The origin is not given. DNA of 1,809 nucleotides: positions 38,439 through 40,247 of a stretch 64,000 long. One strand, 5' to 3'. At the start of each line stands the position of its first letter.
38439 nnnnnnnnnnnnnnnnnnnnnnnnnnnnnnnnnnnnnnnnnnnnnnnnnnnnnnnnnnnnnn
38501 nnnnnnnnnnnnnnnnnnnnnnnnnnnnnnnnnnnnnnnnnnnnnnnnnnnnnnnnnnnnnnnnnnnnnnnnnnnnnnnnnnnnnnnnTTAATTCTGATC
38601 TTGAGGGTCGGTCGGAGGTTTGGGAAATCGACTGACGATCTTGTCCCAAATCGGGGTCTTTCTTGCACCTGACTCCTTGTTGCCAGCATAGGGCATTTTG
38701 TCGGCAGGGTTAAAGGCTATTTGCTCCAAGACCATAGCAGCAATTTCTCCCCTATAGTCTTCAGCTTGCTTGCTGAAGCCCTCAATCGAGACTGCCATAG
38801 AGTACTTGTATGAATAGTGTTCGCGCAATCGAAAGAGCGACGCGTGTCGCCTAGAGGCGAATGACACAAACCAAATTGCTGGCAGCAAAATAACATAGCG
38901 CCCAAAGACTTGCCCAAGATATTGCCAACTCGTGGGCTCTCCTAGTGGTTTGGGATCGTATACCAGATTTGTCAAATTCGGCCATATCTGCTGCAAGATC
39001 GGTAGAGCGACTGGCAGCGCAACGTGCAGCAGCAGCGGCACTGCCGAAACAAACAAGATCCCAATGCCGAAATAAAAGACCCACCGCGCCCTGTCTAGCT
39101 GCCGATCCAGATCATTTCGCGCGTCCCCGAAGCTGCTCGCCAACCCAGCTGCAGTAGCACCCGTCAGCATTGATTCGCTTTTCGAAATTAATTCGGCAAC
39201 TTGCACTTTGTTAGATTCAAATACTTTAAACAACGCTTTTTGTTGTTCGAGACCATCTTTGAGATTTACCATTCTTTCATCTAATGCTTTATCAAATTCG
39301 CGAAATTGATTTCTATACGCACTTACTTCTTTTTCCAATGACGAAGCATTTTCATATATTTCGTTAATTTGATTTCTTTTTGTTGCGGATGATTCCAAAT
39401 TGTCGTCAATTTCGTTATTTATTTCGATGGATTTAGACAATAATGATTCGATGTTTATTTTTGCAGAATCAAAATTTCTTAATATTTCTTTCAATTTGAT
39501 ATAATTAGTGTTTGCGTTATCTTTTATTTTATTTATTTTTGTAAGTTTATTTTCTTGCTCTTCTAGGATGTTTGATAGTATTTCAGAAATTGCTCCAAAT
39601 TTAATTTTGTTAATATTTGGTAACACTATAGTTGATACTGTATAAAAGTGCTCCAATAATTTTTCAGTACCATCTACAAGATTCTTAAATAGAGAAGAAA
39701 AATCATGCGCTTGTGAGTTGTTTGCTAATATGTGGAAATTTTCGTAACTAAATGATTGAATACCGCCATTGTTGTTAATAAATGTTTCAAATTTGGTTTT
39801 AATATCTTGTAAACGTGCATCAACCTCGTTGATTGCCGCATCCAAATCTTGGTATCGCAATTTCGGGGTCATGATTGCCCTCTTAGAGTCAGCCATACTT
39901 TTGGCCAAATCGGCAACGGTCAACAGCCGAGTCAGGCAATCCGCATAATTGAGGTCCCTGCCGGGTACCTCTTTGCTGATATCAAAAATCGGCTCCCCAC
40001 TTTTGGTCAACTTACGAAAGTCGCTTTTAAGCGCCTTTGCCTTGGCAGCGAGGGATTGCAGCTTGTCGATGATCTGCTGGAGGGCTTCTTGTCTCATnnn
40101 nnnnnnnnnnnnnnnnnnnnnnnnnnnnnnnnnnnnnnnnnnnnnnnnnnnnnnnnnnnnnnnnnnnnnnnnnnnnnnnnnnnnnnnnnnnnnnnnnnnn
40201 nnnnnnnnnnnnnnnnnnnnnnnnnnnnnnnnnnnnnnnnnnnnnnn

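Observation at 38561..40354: Single-gene low-GC island encoding a coiled-coil + C-terminal 2-TM protein, inserted between queG and an aminotransferase operon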

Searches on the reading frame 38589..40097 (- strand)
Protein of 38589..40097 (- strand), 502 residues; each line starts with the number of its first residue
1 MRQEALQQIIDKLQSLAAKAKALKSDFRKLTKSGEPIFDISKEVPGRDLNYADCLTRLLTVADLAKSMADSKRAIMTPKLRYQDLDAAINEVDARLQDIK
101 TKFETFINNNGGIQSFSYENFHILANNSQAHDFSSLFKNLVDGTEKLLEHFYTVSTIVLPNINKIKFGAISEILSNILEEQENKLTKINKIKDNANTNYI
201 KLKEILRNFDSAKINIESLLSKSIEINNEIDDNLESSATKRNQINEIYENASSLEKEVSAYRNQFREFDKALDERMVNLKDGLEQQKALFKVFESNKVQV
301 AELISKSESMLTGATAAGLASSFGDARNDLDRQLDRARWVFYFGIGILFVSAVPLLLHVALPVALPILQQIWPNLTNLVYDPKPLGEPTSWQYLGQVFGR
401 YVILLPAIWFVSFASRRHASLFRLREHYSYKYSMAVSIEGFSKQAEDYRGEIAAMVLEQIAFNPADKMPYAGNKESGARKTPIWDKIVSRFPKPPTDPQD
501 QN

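Call 3: search_protein_families(library=pfam, proteins=[window:38589-40097:-], max_evalue=1)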
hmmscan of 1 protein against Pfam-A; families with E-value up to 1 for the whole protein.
window:38589-40097:- (502 aa): 10 families
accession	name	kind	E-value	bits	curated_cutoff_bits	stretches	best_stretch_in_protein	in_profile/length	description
PF04108.17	ATG17_like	-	5.2e-09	36.5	43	1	9-251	54-301/355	Autophagy protein ATG17-like domain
PF06160.17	EzrA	-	0.0019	17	39.6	1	172-289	71-183/557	Septation ring formation regulator, EzrA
PF23703.1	DExH18_N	-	0.043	14.5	30.1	1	230-293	6-70/85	DExH-box ATP-dependent RNA helicase DExH18, N-terminal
PF17383.7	kleA_kleC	-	0.045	14.5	25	1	239-276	21-58/76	Uncharacterized KorC regulated protein A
PF11934.14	DUF3452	-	0.07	13.2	26.3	1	193-272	2-74/135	Domain of unknown function (DUF3452)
PF16542.10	PNKP_ligase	-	0.073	12.7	28.2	0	73-132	165-227/377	PNKP adenylyltransferase domain, ligase domain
PF21186.2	DUF6852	-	0.13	13.4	27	1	170-214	12-56/71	Domain of unknown function (DUF6852)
PF03172.18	HSR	-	0.51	11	24.9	0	286-310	2-26/99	HSR domain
PF11855.13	DUF3375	-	0.74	9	28.6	0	238-278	168-208/474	Protein of unknown function (DUF3375)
PF05478.16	Prominin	-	0.75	8.2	34.3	1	127-273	179-326/799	Prominin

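Call 4: search_protein_families(library=padloc, proteins=[window:38589-40097:-], max_evalue=1)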
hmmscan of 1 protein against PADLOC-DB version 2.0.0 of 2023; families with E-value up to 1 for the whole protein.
window:38589-40097:- (502 aa): 5 families
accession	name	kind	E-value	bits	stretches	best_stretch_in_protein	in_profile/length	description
PDLC00519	JetC1|JetC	-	0.0001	18.7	1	5-279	218-471/1097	DUF3584 domain; MukB-like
PDLC04062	PD-T4-6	-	0.0065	13.5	1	138-212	251-326/450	-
PDLC03865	LmuB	-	0.063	9.4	1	25-309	217-502/1007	-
PDLC00518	JetC1|JetC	-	0.12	8.1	1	175-337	641-801/1112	DUF3584 domain; MukB-like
PDLC02843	DpdE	-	0.3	6.8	0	216-301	742-827/1091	DpdE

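Call 5: search_protein_families(library=ncbifam, proteins=[window:38589-40097:-], max_evalue=1)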
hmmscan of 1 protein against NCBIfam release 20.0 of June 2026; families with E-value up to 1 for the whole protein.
window:38589-40097:- (502 aa): 11 families
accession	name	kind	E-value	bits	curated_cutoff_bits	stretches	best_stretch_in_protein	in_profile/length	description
NF003034.1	PRK03918.1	equivalog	4.5e-06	24.9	700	1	165-308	132-272/878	DNA double-strand break repair ATPase Rad50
NF002572.0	PRK02224.1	equivalog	0.00058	18.3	1087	1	177-314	214-351/888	DNA double-strand break repair ATPase Rad50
NF045487.1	ASRP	equivalog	0.0012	17.5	300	1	181-308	315-442/593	archaea-specific SMC-related protein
NF003413.0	PRK04778.1-7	equivalog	0.0048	15.4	556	1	172-288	73-184/564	septation ring formation regulator EzrA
NF047515.1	SpiroCoCo_C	equivalog_domain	0.021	14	125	0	6-115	99-208/313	SpiroCoCo family coiled-coil protein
TIGR02168.1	SMC_prok_B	equivalog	0.043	11.5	567.35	1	182-309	682-809/1181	chromosome segregation protein SMC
NF041035.1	Rad50_Halo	equivalog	0.099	11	1000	1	172-302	523-652/883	DNA double-strand break repair ATPase Rad50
NF033930.1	pneumo_PspA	exception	0.17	10.5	850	1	169-304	126-260/659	pneumococcal surface protein A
NF045780.1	TrlF_fam_ATP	equivalog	0.29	9.7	350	1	4-309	473-740/944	TrlF family AAA-like ATPase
NF052504.1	sll1863_fam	domain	0.83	9.9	35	0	243-285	34-76/93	sll1863 family stress response protein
NF053525.1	thylo_ssr2422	subfamily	0.96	9.9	38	0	4-32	9-37/77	ssr2422 family thylakoid membrane protein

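Call 6: search_protein_families(library=phrogs, proteins=[window:38589-40097:-], max_evalue=1)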
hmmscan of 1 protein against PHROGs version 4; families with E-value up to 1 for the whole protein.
window:38589-40097:- (502 aa): 6 families
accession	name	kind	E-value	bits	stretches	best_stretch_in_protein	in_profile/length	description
phrog_30912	-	unknown function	2.9e-08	34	1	174-462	108-371/426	-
phrog_34659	-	unknown function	0.00064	19.8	1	222-445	137-344/433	-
phrog_167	-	tail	0.029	13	0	179-336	148-294/1555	tail length tape measure protein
phrog_5831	-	unknown function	0.041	15.1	1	227-364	12-141/150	-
phrog_788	-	tail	0.15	12.8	1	206-331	148-272/297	tail protein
phrog_6435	-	tail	0.78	7.9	0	116-331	722-925/2090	tail length tape measure protein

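Call 7: find_homologous_proteins(query=window:38589-40097:-)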
Query window:38589-40097:- (502 aa): 98 proteins with E <= 0.001 among 8000 candidates.
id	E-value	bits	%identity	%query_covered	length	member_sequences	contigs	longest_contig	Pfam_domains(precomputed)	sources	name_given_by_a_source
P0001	0.0e+0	1106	100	100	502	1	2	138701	PF04108.18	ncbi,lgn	-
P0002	4.0e-111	390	42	98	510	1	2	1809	-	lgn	-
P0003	3.0e-110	387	40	98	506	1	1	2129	-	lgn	-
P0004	5.4e-110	387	40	98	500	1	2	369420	-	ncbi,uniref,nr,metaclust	ncbi:hypothetical protein PsAD13_04983 [Pseudovibrio sp. Ad13]|uniref:hypothetical protein n=1 Tax=u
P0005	2.6e-109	384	40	99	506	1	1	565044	PF09728.15,PF00261.26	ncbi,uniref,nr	ncbi:hypothetical protein [Thalassorhabdomicrobium marinisediminis]|uniref:hypothetical protein n=1 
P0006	3.1e-109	384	40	98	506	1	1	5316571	PF09728.15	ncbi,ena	-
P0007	3.5e-109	384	41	98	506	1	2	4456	-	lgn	-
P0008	3.6e-109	384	40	98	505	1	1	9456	-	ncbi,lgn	ncbi:MAG: hypothetical protein AAF346_04865 [Pseudomonadota bacterium]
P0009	8.2e-109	383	41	98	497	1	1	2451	-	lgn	-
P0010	1.7e-108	382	41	98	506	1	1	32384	-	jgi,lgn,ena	-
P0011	1.7e-108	382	40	98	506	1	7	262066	PF09728.15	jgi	jgi:predicted nucleic acid-binding Zn-ribbon protein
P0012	2.4e-108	381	40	98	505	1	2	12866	-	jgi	jgi:hypothetical protein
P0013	5.7e-108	380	41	92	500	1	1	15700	-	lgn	-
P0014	1.0e-106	376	40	98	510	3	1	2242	-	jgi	-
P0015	1.2e-106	376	40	98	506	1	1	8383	-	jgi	jgi:predicted nucleic acid-binding Zn-ribbon protein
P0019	8.3e-105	369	39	98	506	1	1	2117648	-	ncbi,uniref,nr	ncbi:hypothetical protein [Maritimibacter sp. DP1N21-5]|uniref:hypothetical protein n=1 Tax=Maritimi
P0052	3.3e-83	298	36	95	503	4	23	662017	-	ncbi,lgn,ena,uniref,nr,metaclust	ncbi:MAG: hypothetical protein J0I54_14995 [Bosea sp.]|uniref:hypothetical protein n=1 Tax=unclassif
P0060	2.2e-79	286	36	94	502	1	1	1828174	-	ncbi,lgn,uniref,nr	ncbi:hypothetical protein [Oceanibaculum indicum]|uniref:Uncharacterized protein n=1 Tax=Oceanibacul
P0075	7.8e-72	261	33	97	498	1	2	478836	-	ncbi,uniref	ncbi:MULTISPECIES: hypothetical protein [unclassified Mesorhizobium]|uniref:hypothetical protein n=1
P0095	7.6e-52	195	35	70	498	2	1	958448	-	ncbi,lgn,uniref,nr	ncbi:hypothetical protein [Alcaligenes phenolicus]|uniref:hypothetical protein n=1 Tax=Alcaligenes p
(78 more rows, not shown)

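Call 10: find_encoding_contigs(protein=P0001, flank=10000, max_places=4)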
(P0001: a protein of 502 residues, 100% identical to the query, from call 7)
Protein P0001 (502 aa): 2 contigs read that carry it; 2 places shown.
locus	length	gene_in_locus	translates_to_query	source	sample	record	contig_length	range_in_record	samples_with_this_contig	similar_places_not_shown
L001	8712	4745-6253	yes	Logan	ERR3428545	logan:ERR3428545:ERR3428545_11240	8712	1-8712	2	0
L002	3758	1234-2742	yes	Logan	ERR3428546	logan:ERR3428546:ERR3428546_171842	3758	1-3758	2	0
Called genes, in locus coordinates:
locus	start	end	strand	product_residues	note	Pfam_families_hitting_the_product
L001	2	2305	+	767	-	?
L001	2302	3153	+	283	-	PF05853:BKACE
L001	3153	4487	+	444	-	PF00202:Aminotran_3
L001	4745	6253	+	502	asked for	PF04108:ATG17_like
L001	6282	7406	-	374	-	PF08331:QueG_DUF1730, PF13237:Fer4_10 (faint), PF25160:LdpA_Fe-S-bd (faint), PF13484:Fer4_16, PF13646:HEAT_2 (weak)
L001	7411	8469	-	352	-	-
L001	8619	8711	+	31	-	?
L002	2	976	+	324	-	?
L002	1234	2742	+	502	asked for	PF04108:ATG17_like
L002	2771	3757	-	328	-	?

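Call 17: find_encoding_contigs(protein=P0004, flank=8000, max_places=2)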
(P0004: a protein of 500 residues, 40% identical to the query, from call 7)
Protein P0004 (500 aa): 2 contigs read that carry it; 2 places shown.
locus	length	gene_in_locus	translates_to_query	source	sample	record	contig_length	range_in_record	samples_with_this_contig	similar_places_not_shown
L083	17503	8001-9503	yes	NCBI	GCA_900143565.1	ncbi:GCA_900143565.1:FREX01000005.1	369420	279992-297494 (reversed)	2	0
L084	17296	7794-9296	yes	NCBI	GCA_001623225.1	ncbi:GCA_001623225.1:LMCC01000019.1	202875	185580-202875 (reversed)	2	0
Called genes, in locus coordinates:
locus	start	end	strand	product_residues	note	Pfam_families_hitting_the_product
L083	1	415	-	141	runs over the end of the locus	-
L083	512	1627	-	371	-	PF00814:TsaD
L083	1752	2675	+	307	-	PF01379:Porphobil_deam, PF03900:Porphobil_deamC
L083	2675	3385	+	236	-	PF02602:HEM4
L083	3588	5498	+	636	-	-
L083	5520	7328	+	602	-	PF07219:HemY_N, PF14559:TPR_19 (faint)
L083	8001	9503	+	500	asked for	-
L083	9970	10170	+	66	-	-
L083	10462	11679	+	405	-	-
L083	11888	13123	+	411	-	PF18871:HEPN_Toprim_N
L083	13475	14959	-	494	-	PF13576:Pentapeptide_3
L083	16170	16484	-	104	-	PF09669:Phage_pRha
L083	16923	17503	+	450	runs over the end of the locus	-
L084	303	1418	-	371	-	PF00814:TsaD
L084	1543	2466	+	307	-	PF01379:Porphobil_deam, PF03900:Porphobil_deamC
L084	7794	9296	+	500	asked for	-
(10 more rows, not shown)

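Call 18: find_encoding_contigs(protein=P0005, flank=8000, max_places=2)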
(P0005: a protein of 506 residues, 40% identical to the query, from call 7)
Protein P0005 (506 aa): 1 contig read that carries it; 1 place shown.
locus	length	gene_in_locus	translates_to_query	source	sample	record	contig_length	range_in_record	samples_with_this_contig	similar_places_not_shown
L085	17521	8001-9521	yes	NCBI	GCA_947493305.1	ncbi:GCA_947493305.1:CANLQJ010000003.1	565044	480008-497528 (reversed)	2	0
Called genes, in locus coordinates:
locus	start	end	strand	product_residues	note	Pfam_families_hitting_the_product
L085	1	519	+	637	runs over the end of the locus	PF00501:AMP-binding, PF13193:AMP-binding_C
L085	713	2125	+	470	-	PF00512:HisKA, PF13581:HATPase_c_2 (faint), PF02518:HATPase_c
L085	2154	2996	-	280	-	-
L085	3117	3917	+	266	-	-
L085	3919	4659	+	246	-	PF03567:Sulfotransfer_2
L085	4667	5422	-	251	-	PF03781:FGE-sulfatase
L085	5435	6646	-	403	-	PF07732:Cu-oxidase_3, PF00394:Cu-oxidase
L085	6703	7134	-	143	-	PF00127:Copper-bind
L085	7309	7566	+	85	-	PF20132:DUF6522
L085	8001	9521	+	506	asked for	PF00261:Tropomyosin (faint), PF09728:Taxilin (weak)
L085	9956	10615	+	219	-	PF00239:Resolvase, PF07508:Recombinase (weak)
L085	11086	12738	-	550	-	PF20172:DUF6538 (faint), PF00589:Phage_integrase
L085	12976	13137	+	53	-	-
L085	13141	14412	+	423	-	PF00275:EPSP_synthase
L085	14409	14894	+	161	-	PF11164:DUF2948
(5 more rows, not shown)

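Call 19: find_encoding_contigs(protein=P0060, flank=8000, max_places=2)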
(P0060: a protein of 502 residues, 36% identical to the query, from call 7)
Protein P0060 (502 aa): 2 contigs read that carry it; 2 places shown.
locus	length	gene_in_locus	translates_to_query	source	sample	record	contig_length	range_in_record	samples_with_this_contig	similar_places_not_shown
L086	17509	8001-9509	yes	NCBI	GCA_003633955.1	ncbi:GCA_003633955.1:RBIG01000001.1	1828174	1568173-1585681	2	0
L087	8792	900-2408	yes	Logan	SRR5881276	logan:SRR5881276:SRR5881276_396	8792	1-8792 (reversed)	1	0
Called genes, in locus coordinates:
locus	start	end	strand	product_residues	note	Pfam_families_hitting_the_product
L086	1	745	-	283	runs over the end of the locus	PF13452:FAS1_DH_region (weak), PF22622:MFE-2_hydrat-2_N, PF01575:MaoC_dehydratas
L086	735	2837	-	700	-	PF02629:CoA_binding, PF13380:CoA_binding_2, PF13607:Succ_CoA_lig, PF19045:Ligase_CoA_2 (weak), PF13549:ATP-grasp_5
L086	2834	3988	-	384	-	PF02803:Thiolase_C (faint), PF22691:Thiolase_C_1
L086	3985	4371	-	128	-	PF01796:OB_ChsH2_C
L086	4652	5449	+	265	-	PF09339:HTH_IclR, PF01614:IclR_C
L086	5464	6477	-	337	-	PF00478:IMPDH (weak), PF03060:NMO, PF05690:ThiG, PF01070:FMN_dh (weak)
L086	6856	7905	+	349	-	PF08240:ADH_N, PF01262:AlaDh_PNT_C (weak), PF00107:ADH_zinc_N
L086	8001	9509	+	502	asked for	-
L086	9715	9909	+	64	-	-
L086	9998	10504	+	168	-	-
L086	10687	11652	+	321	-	PF01699:Na_Ca_ex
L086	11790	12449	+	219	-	-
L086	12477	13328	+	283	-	PF00248:Aldo_ket_red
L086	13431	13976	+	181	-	PF07310:PAS_5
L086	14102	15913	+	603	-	PF00920:ILVD_EDD_N, PF24877:ILV_EDD_C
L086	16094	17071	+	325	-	PF01073:3Beta_HSD, PF01370:Epimerase, PF04321:RmlD_sub_bind, PF16363:GDP_Man_Dehyd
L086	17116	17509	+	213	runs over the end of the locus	-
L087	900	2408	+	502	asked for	-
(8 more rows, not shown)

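Call 20: find_encoding_contigs(protein=P0052, flank=8000, max_places=3)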
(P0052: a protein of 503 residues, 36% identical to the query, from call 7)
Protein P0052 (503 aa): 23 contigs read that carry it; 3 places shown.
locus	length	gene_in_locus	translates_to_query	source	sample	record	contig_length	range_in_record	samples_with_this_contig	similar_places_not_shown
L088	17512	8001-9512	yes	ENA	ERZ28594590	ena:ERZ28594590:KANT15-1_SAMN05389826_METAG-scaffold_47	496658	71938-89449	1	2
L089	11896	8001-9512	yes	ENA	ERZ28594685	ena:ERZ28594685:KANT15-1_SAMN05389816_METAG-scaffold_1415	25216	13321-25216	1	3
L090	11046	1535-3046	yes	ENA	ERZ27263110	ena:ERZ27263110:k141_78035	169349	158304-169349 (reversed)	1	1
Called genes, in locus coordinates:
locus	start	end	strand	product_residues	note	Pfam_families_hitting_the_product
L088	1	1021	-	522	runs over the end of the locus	PF00496:SBP_bac_5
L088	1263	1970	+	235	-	PF00392:GntR, PF07729:FCD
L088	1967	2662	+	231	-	PF01613:Flavin_Reduct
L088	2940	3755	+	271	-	PF00561:Abhydrolase_1, PF12146:Hydrolase_4, PF12697:Abhydrolase_6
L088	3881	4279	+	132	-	PF00034:Cytochrom_C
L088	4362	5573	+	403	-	PF06965:Na_H_antiport_1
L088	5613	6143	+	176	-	PF00293:NUDIX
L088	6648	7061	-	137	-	PF12120:Arr-ms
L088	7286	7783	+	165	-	PF13527:Acetyltransf_9, PF00583:Acetyltransf_1, PF13508:Acetyltransf_7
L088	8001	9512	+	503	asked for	-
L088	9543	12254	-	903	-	PF00270:DEAD (weak), PF04851:ResIII, PF17757:UvrB_inter, PF27431:UvrB_3rd, PF00271:Helicase_C, PF12344:UvrB, PF02151:UVR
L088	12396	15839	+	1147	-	PF20464:MmeI_N, PF20465:MmeI_hel, PF20473:MmeI_Mtase, PF20466:MmeI_TRD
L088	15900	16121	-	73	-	PF11160:Hva1_TUDOR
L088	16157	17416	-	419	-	PF01266:DAO (faint), PF03486:HI0933_like, PF07992:Pyr_redox_2 (faint), PF13450:NAD_binding_8 (faint), PF22780:HI0933_like_1st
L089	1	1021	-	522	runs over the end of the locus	PF00496:SBP_bac_5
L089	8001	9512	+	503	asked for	-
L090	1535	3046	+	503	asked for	-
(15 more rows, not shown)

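Call 37: predict_structure(alignment_id=A2)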
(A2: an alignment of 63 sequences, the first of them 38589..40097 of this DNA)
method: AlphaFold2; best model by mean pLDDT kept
length: 502 residues; sequences in the alignment: 63
mean_pLDDT: 79.4   pTM: 0.41
mean pLDDT of the five models: 79.4, 76.9, 75.7, 73.8, 73.0
residues with pLDDT >= 90: 139; 70-90: 265; 50-70: 68; < 50: 30
segments of 3 or more residues with pLDDT < 50: 309-313, 381-383, 473-481, 494-502
pLDDT, mean of each block of 10 residues (from residue 1): 94 97 91 84 94 95 91 91 98 98 95 92 95 97 97 90 61 71 82 86 86 82 78 75 77 75 76 77 77 73 56 55 76 84 86 81 79 69 59 79 83 83 80 75 73 71 56 46 63 47 36
secondary structure, 60 per line:
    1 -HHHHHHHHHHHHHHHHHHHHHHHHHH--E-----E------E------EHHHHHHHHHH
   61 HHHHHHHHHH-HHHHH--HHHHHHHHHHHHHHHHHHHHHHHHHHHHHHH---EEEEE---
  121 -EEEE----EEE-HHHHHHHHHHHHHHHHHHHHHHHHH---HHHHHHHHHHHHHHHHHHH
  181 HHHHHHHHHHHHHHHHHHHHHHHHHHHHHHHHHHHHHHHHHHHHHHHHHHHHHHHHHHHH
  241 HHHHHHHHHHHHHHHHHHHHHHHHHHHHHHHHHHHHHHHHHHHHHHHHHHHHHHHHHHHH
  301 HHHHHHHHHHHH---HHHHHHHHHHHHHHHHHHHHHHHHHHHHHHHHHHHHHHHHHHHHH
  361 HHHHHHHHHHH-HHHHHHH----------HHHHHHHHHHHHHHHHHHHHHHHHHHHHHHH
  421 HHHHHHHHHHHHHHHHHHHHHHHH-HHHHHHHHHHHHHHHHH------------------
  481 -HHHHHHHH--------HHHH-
elements in order: H2-27 H51-70 H72-76 H79-109 E113-117 E122-125 E130-132 H134-158 H162-312 H316-371 H373-379 H390-444 H446-462 H482-489 H498-501
